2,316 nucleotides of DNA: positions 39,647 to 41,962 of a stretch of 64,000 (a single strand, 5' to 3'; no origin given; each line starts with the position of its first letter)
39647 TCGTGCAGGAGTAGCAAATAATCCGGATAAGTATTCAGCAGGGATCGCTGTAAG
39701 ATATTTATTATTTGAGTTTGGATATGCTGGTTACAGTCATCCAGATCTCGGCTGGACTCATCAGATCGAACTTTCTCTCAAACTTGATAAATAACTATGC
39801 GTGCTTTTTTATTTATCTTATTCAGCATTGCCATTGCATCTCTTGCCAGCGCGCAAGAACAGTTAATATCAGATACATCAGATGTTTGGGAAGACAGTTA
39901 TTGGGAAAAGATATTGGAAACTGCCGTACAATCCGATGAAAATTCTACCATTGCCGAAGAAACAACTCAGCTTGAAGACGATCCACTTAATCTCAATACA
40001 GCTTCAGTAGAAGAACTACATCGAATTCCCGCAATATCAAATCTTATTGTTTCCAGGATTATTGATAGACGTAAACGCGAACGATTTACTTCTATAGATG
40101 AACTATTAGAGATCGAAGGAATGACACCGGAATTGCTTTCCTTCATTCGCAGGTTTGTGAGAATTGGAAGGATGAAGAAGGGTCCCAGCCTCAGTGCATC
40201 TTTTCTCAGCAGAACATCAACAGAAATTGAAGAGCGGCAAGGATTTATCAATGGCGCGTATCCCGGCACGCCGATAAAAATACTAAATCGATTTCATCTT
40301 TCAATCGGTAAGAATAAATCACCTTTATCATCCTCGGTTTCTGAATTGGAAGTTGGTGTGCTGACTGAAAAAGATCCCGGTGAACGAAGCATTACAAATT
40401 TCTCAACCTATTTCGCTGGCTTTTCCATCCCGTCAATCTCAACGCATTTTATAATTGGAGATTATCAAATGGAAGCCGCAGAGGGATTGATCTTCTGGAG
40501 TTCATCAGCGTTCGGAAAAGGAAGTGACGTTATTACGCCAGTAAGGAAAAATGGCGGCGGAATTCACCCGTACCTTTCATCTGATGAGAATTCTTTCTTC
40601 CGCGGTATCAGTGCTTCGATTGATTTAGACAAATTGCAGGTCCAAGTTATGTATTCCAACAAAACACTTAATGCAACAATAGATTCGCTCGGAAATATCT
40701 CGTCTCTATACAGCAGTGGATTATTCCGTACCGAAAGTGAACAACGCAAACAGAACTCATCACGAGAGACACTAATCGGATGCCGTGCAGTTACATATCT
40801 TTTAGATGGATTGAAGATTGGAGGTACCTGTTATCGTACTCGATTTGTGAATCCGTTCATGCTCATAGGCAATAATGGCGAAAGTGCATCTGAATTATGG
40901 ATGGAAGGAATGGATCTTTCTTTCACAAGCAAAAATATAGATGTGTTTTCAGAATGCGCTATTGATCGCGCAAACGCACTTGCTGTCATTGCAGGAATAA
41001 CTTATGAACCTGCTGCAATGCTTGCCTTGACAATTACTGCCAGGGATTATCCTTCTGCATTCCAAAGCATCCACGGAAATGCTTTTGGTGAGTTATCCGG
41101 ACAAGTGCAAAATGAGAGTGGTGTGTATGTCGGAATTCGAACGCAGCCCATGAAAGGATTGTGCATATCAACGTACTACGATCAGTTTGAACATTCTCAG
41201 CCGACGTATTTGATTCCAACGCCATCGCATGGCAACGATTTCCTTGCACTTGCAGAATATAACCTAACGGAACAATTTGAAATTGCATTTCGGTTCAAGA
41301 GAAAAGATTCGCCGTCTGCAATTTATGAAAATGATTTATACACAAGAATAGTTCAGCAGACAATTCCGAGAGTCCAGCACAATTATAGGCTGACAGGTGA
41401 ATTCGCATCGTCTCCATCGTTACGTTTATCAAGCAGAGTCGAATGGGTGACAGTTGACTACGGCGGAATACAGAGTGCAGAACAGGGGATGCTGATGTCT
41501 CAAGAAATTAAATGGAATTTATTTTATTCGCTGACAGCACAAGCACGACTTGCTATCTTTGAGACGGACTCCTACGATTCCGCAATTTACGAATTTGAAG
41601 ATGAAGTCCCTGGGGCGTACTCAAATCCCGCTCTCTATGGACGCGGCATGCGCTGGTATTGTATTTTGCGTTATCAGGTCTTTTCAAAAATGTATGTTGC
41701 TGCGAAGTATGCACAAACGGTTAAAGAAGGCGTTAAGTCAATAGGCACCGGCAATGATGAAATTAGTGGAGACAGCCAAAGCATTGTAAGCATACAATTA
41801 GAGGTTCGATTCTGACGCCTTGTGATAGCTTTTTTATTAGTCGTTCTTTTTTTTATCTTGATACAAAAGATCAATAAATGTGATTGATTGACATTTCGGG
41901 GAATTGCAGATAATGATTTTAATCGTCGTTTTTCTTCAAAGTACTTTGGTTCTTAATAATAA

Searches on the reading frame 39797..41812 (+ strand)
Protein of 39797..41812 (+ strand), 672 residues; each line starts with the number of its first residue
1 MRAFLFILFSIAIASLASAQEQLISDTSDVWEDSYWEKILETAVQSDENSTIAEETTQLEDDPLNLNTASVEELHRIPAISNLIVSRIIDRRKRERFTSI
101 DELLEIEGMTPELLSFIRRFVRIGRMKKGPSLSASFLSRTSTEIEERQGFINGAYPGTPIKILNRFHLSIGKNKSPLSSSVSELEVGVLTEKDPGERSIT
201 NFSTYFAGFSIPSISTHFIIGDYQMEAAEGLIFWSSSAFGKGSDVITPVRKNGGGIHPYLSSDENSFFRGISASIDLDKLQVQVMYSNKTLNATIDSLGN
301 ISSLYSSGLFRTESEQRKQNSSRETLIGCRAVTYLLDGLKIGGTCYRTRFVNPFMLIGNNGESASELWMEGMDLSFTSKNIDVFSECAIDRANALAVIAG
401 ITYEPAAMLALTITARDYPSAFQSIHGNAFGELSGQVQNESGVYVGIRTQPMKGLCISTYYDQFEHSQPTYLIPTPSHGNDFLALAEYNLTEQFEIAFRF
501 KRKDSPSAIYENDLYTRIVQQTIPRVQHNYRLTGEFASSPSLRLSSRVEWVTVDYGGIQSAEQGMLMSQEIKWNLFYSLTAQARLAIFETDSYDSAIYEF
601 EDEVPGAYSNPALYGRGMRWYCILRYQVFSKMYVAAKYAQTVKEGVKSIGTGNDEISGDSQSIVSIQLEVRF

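Call 43: find_homologous_proteins(query=window:39797-41812:+, max_evalue=1e-20)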
Query window:39797-41812:+ (672 aa): 142 proteins with E <= 1e-20 among 8000 candidates; the best 120 are listed.
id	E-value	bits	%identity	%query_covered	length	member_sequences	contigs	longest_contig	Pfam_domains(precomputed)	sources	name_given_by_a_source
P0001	0.0e+0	1500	100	100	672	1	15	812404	PF12836.14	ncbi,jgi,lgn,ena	jgi:DNA uptake protein ComE-like DNA-binding protein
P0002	0.0e+0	1296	85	100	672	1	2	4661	PF12836.14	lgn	-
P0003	0.0e+0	1226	79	100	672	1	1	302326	PF12836.14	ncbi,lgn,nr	ncbi:MAG: helix-hairpin-helix domain-containing protein [Ignavibacteriales bacterium]|nr:helix-hairp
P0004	0.0e+0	1223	80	100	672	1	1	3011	PF12836.14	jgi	jgi:hypothetical protein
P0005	0.0e+0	1202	78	100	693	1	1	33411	PF12836.14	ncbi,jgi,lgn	ncbi:MAG: helix-hairpin-helix domain-containing protein [Bacteroidota bacterium]|jgi:DNA uptake prot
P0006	0.0e+0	1201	78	100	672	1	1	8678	PF12836.14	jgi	jgi:hypothetical protein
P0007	0.0e+0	1185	77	100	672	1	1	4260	PF12836.14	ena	-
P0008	0.0e+0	1174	78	100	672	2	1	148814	PF12836.14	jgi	jgi:DNA uptake protein ComE-like DNA-binding protein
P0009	0.0e+0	1165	76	100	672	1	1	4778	PF12836.14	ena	-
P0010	0.0e+0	1163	76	100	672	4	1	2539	PF12836.14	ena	-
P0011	0.0e+0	1158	76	100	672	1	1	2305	PF12836.14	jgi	jgi:DNA uptake protein ComE-like DNA-binding protein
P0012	0.0e+0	1152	74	100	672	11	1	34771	PF12836.14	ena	-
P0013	0.0e+0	1148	75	100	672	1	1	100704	PF12836.14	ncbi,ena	-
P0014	0.0e+0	1145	74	100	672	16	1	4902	PF12836.14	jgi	jgi:DNA uptake protein ComE-like DNA-binding protein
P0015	0.0e+0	1130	74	100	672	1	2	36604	PF12836.14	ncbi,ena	-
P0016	0.0e+0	1123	72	100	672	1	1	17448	PF12836.14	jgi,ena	-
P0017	0.0e+0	1116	73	100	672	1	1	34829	PF12836.14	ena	-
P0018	0.0e+0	1114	73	100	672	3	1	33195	PF12836.14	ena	-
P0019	0.0e+0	1108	72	100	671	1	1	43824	PF12836.14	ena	-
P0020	0.0e+0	1103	72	100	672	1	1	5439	PF12836.14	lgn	-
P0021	0.0e+0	1101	71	100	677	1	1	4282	PF12836.14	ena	-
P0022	0.0e+0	1089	70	100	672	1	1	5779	PF12836.14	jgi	jgi:hypothetical protein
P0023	0.0e+0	1086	71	100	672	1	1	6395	PF12836.14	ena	-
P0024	0.0e+0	1083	70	100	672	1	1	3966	PF12836.14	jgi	jgi:DNA uptake protein ComE-like DNA-binding protein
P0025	0.0e+0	1080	70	100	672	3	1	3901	PF12836.14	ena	-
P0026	0.0e+0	1056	69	100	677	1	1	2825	PF12836.14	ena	-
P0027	0.0e+0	1028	66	100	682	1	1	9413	PF12836.14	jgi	jgi:DNA uptake protein ComE-like DNA-binding protein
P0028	0.0e+0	1024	66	100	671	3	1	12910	PF12836.14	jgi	jgi:DNA uptake protein ComE-like DNA-binding protein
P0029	0.0e+0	1024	67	100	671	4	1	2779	PF12836.14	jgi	-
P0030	0.0e+0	1010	66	100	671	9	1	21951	PF12836.14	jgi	jgi:Helix-hairpin-helix motif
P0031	2.8e-285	966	63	100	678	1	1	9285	PF12836.14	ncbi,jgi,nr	ncbi:MAG: helix-hairpin-helix domain-containing protein [Ignavibacteriae bacterium]|nr:MAG: helix-ha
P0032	6.6e-274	928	60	100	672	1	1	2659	PF12836.14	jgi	jgi:hypothetical protein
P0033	3.1e-273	926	60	100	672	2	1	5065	PF12836.14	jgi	jgi:hypothetical protein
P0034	8.5e-272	921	60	100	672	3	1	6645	PF12836.14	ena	-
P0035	3.3e-270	916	60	100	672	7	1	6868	PF12836.14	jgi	jgi:hypothetical protein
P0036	2.7e-269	913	60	100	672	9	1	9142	PF12836.14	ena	-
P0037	7.0e-269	912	60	100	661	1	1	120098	PF12836.14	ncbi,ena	-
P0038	3.9e-268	909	58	100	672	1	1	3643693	PF12836.14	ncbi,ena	-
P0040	3.9e-266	903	59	100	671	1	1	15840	PF12836.14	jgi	jgi:hypothetical protein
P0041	7.3e-266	902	59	100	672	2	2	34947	PF12836.14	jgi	jgi:hypothetical protein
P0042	3.1e-265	900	58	100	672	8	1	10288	PF12836.14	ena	-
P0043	2.1e-263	893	58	100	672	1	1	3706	PF12836.14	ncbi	-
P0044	1.2e-260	884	57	100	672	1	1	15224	PF12836.14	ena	-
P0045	2.2e-260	884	59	100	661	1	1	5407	PF12836.14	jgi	jgi:hypothetical protein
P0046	9.1e-260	881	57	100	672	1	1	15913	PF12836.14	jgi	-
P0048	1.6e-256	871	58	99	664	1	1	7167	PF12836.14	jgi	jgi:hypothetical protein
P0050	3.2e-252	857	56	100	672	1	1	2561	PF12836.14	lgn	-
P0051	7.6e-246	835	55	100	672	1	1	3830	PF12836.14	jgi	-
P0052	1.6e-245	834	56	99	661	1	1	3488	PF12836.14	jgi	jgi:hypothetical protein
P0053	3.5e-244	830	55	100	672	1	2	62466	PF12836.14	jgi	jgi:DNA uptake protein ComE-like DNA-binding protein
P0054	7.4e-244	829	54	100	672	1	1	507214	PF12836.14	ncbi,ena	-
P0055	3.9e-239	813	54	100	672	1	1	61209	PF12836.14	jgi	jgi:DNA uptake protein ComE-like DNA-binding protein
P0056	8.0e-239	812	54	99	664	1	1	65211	PF12836.14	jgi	jgi:DNA uptake protein ComE-like DNA-binding protein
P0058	1.2e-235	802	51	100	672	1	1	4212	PF12836.14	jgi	jgi:hypothetical protein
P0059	5.5e-234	796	53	100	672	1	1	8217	PF12836.14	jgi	jgi:DNA uptake protein ComE-like DNA-binding protein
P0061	1.6e-230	785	53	97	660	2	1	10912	PF12836.14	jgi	-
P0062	1.6e-229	782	52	100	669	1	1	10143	PF12836.14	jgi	jgi:hypothetical protein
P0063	4.9e-224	763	51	100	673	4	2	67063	PF12836.14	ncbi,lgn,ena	-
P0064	4.8e-218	744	50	100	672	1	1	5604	PF12836.14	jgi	jgi:hypothetical protein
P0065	9.8e-215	733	49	100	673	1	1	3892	PF12836.14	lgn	-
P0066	1.2e-203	696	45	100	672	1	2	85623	PF12836.14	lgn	-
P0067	3.2e-198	678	49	97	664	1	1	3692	PF12836.14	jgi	jgi:hypothetical protein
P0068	3.8e-196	671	50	89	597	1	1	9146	PF12836.14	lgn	-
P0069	9.3e-194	663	46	100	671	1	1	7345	PF12836.14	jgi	jgi:hypothetical protein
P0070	1.2e-156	541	40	100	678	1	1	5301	PF12836.14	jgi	jgi:hypothetical protein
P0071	3.0e-145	503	49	71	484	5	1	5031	PF12836.14,PF00633.30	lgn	-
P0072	2.5e-136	474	37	100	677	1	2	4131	PF12836.14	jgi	jgi:hypothetical protein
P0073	7.8e-136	472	37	100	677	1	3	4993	PF12836.14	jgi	jgi:hypothetical protein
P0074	1.5e-135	471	38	96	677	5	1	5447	PF12836.14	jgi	jgi:hypothetical protein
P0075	1.1e-133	465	38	99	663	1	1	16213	PF12836.14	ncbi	-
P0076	5.7e-126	440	37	99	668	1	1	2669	PF12836.14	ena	-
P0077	2.1e-124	434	36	99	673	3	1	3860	PF12836.14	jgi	jgi:hypothetical protein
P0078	1.1e-120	422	35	96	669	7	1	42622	PF12836.14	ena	-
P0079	8.5e-103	363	34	90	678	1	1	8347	PF12836.14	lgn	-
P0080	4.6e-101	357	37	72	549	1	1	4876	PF12836.14,PF00633.30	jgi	jgi:hypothetical protein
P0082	4.3e-90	321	32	97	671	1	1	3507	PF12836.14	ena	-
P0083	1.6e-87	312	30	93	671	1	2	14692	PF12836.14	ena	-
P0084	1.9e-86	309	31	100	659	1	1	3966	PF12836.14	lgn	-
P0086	3.8e-84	301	31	99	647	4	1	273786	PF12836.14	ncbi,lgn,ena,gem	ncbi:MAG: helix-hairpin-helix domain-containing protein [Bacteroidota bacterium]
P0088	1.2e-82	296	30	96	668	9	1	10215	PF12836.14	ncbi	ncbi:MAG: ComEA family DNA-binding protein [Ignavibacteria bacterium]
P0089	2.3e-79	286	33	100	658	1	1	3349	PF12836.14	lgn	-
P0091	1.7e-77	279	31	97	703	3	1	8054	PF12836.14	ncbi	-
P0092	1.5e-75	273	31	99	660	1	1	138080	PF12836.14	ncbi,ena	-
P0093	1.3e-74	270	31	100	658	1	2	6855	PF12836.14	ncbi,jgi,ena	-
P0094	1.8e-74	269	30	95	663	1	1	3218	PF12836.14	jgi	jgi:hypothetical protein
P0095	2.4e-74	269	29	97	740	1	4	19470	PF12836.14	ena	-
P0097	3.8e-74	268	31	94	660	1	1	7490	PF12836.14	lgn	-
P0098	1.5e-73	266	28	97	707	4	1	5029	PF12836.14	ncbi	-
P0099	1.1e-69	254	29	95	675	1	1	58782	PF12836.14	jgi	jgi:competence ComEA-like helix-hairpin-helix protein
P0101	1.0e-68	250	30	99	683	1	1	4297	PF12836.14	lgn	-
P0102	8.5e-68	247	29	94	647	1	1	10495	PF12836.14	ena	-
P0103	6.9e-67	244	28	100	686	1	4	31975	PF12836.14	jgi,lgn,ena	-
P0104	6.2e-63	231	28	99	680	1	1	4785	PF12836.14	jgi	jgi:hypothetical protein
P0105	1.8e-61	226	27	99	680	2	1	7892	PF12836.14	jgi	-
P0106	7.0e-60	221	29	93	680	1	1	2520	PF12836.14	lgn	-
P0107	3.0e-58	216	28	99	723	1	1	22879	PF12836.14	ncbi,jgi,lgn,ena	-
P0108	1.5e-57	213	27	98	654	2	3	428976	PF12836.14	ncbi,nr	ncbi:MAG: helix-hairpin-helix domain-containing protein [Ignavibacteria bacterium]|nr:helix-hairpin-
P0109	7.2e-57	211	31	71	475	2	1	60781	PF12836.14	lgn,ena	-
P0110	1.4e-56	210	26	97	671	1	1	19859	PF12836.14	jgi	jgi:hypothetical protein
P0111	2.9e-53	199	27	95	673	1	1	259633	PF12836.14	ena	-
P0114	9.3e-52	194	26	99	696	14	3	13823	PF12836.14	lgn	-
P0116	3.6e-50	189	27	100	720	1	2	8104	PF12836.14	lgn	-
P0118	7.8e-50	188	25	99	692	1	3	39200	PF12836.14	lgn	-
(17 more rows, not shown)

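Call 44: find_encoding_contigs(protein=P0003, flank=10000, max_places=1)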
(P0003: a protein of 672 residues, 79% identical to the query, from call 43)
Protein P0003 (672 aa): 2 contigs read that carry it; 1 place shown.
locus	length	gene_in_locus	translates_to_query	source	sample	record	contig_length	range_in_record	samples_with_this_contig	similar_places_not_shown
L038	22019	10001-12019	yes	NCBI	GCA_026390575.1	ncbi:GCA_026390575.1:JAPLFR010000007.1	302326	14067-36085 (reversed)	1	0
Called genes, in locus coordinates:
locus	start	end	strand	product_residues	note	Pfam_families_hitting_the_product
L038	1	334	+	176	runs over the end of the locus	PF05163:DinB (faint), PF12867:DinB_2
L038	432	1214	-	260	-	PF01738:DLH, PF12146:Hydrolase_4 (faint), PF00326:Peptidase_S9 (faint)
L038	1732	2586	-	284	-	PF04909:Amidohydro_2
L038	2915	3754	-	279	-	PF02621:VitK2_biosynth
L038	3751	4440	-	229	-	PF01209:Ubie_methyltran, PF13489:Methyltransf_23, PF06325:PrmA (weak), PF13649:Methyltransf_25, PF13847:Methyltransf_31, PF08241:Methyltransf_11, PF08242:Methyltransf_12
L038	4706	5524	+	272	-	PF01026:TatD_DNase, PF01979:Amidohydro_1 (faint)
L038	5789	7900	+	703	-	PF02985:HEAT (faint), PF13646:HEAT_2, PF03130:HEAT_PBS (faint), PF00160:Pro_isomerase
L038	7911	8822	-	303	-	PF16119:DUF4835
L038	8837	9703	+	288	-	-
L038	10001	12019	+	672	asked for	PF12836:HHH_3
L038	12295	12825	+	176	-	PF01797:Y1_Tnp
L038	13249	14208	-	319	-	PF13495:Phage_int_SAM_4, PF00589:Phage_integrase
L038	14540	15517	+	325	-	-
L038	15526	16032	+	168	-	-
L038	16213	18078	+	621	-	PF00580:UvrD-helicase, PF13245:AAA_19, PF01443:Viral_helicase1 (faint), PF13361:UvrD_C, PF13538:UvrD_C_2 (faint)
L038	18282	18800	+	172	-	-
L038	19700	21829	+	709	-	PF15902:Sortilin-Vps10 (faint), PF07494:Reg_prop (faint), PF25852:DUF6242_C (weak), PF02012:BNR (faint), PF13088:BNR_2 (faint), PF18962:Por_Secre_tail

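Call 45: find_encoding_contigs(protein=P0008, flank=10000, max_places=1)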
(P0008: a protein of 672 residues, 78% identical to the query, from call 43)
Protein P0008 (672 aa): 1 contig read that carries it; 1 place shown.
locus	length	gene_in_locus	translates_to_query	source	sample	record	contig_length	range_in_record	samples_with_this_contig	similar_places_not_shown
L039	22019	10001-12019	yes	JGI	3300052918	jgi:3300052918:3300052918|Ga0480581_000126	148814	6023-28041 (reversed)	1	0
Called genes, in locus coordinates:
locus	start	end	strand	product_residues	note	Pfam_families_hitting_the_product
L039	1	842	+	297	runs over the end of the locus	PF01040:UbiA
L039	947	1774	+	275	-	PF10137:CAP12-PCTIR_TIR (weak)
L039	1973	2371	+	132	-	PF06108:DUF952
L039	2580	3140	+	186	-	PF12867:DinB_2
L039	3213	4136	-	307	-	PF04909:Amidohydro_2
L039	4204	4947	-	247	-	PF01209:Ubie_methyltran, PF13489:Methyltransf_23 (weak), PF06325:PrmA (weak), PF08241:Methyltransf_11, PF08242:Methyltransf_12, PF13649:Methyltransf_25, PF13847:Methyltransf_31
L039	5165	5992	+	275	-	PF01026:TatD_DNase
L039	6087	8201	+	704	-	PF02985:HEAT (faint), PF13646:HEAT_2, PF03130:HEAT_PBS (faint), PF13646:HEAT_2 (weak), PF00160:Pro_isomerase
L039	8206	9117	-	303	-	PF16119:DUF4835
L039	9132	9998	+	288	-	-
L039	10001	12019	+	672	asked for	PF12836:HHH_3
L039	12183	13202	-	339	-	PF13495:Phage_int_SAM_4, PF00589:Phage_integrase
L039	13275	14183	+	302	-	PF21831:DUF6891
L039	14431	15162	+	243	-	PF05219:DREV (weak), PF13489:Methyltransf_23, PF05175:MTS, PF02353:CMAS, PF13847:Methyltransf_31, PF08241:Methyltransf_11, PF08242:Methyltransf_12, PF13649:Methyltransf_25, +1 more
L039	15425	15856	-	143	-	-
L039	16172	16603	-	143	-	-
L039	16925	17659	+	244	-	-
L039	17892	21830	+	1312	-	PF02562:PhoH (faint), PF04851:ResIII (faint), PF13086:AAA_11, PF13604:AAA_30 (faint), PF01443:Viral_helicase1 (faint), PF13245:AAA_19 (faint), PF13086:AAA_11, PF13087:AAA_12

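Call 46: find_encoding_contigs(protein=P0013, flank=10000, max_places=1)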
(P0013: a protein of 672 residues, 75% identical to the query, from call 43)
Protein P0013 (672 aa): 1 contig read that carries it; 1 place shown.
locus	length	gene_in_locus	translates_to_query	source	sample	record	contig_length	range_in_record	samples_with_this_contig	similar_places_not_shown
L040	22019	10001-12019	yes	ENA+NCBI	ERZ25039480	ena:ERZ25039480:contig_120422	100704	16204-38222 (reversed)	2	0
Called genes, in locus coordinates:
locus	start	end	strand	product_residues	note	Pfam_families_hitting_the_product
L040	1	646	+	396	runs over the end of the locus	PF04055:Radical_SAM, PF12544:LAM_C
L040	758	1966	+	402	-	PF00557:Peptidase_M24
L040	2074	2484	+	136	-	-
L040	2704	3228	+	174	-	PF00857:Isochorismatase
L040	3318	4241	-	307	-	PF04909:Amidohydro_2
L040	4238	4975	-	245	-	PF01209:Ubie_methyltran, PF13489:Methyltransf_23, PF13847:Methyltransf_31, PF08241:Methyltransf_11, PF08242:Methyltransf_12, PF13649:Methyltransf_25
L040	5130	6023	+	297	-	PF01026:TatD_DNase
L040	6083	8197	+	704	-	PF02985:HEAT (faint), PF13646:HEAT_2, PF03130:HEAT_PBS (faint), PF00160:Pro_isomerase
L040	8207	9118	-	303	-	PF16119:DUF4835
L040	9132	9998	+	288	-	-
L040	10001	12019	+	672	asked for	PF12836:HHH_3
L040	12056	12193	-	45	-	-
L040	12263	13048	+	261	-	-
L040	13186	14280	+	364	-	PF00365:PFK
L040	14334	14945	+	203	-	PF03588:Leu_Phe_trans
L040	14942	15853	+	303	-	PF01259:SAICAR_synt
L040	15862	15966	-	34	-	-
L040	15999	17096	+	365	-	PF01883:FeS_assembly_P, PF02374:ArsA_ATPase (faint), PF00142:Fer4_NifH (faint), PF01656:CbiA, PF09140:MipZ, PF10609:ParA, PF13614:AAA_31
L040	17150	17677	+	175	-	PF12867:DinB_2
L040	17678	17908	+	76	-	PF01106:NifU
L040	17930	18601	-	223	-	PF00005:ABC_tran, PF13304:AAA_21 (faint)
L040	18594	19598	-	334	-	PF04166:PdxA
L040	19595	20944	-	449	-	PF20094:GWxTD_dom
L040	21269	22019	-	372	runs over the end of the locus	PF13439:Glyco_transf_4, PF13477:Glyco_trans_4_2, PF13579:Glyco_trans_4_4, PF20706:GT4-conflict, PF00534:Glycos_transf_1, PF13692:Glyco_trans_1_4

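Call 47: search_protein_families(library=ncbifam, proteins=[L038:13249-14208:-, L039:12183-13202:-, L038:12295-12825:+], max_evalue=0.00001)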
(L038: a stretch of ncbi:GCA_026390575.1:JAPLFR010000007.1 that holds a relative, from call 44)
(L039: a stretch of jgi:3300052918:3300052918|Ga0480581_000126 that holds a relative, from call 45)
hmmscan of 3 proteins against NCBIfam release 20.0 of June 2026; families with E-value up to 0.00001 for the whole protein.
L038:13249-14208:- (319 aa): 13 families
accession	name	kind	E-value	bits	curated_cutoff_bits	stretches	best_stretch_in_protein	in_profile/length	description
TIGR02249.1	integrase_gron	subfamily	9.4e-133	442.4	265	1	6-318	1-313/315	integron integrase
NF011946.0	PRK15417.1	equivalog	5.1e-95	318.5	435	1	2-318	12-328/337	integron integrase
NF040815.2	recomb_XerA_Arch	equivalog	3.9e-49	167.6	220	2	15-185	8-175/263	site-specific tyrosine recombinase/integron integrase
TIGR02224.1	recomb_XerC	equivalog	8.6e-43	146.8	335.15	2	241-307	213-279/295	tyrosine recombinase XerC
TIGR02225.1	recomb_XerD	equivalog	6.6e-40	137.2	329.6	2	240-308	209-277/290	site-specific tyrosine recombinase XerD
NF001399.0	PRK00283.1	subfamily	4.8e-37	127.8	279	1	18-308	21-286/300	tyrosine recombinase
NF002331.0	PRK01287.1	subfamily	4.5e-29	101.5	371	2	241-305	247-312/365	site-specific tyrosine recombinase XerC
NF003462.0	PRK05084.1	equivalog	7.5e-18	64.4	267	1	262-309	301-348/360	tyrosine recombinase XerS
NF007370.0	PRK09870.1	subfamily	3.1e-10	40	221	0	228-304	111-178/200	tyrosine-type DNA invertase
NF007371.0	PRK09871.1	subfamily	3.1e-10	39.9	222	1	247-304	116-173/198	tyrosine-type DNA invertase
NF002685.0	PRK02436.1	equivalog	5.8e-08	32.9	178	1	8-187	3-176/245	site-specific tyrosine recombinase XerD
NF040693.1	recomb_GmtY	equivalog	8.2e-07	28.6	340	0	265-305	392-432/441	gamma-mobile-trio recombinase GmtY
NF041502.1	integrase_1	equivalog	6.6e-06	25.1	350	0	164-306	216-361/484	site-specific integrase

L039:12183-13202:- (339 aa): 11 families
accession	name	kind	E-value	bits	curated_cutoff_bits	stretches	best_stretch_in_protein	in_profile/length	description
TIGR02249.1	integrase_gron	subfamily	2.7e-136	454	265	1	26-338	1-313/315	integron integrase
NF011946.0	PRK15417.1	equivalog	4.9e-96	321.8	435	1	24-338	14-328/337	integron integrase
NF040815.2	recomb_XerA_Arch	equivalog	5.1e-51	173.7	220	2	34-238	7-208/263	site-specific tyrosine recombinase/integron integrase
TIGR02224.1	recomb_XerC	equivalog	3.2e-43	148.2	335.15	2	261-327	213-279/295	tyrosine recombinase XerC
TIGR02225.1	recomb_XerD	equivalog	7e-43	147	329.6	2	262-328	211-277/290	site-specific tyrosine recombinase XerD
NF001399.0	PRK00283.1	subfamily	1.9e-39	135.7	279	1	36-328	19-286/300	tyrosine recombinase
NF002331.0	PRK01287.1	subfamily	1.5e-35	122.9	371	2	264-325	250-312/365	site-specific tyrosine recombinase XerC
NF003462.0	PRK05084.1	equivalog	2.1e-16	59.6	267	1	267-329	284-348/360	tyrosine recombinase XerS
NF007370.0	PRK09870.1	subfamily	4.4e-09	36.3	221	0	272-324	126-178/200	tyrosine-type DNA invertase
NF007371.0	PRK09871.1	subfamily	7.9e-09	35.3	222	0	268-324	117-173/198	tyrosine-type DNA invertase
NF002685.0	PRK02436.1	equivalog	2.1e-07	31.1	178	1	28-211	3-180/245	site-specific tyrosine recombinase XerD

L038:12295-12825:+ (176 aa): 2 families
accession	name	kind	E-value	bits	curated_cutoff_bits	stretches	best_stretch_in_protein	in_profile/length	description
NF047646.1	REP_Tyr_transpos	equivalog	2.4e-19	69.7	80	1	10-145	4-145/146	REP-associated tyrosine transposase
NF033573.1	transpos_IS200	equivalog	6.3e-07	29.7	55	1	18-107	13-107/126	IS200/IS605 family transposase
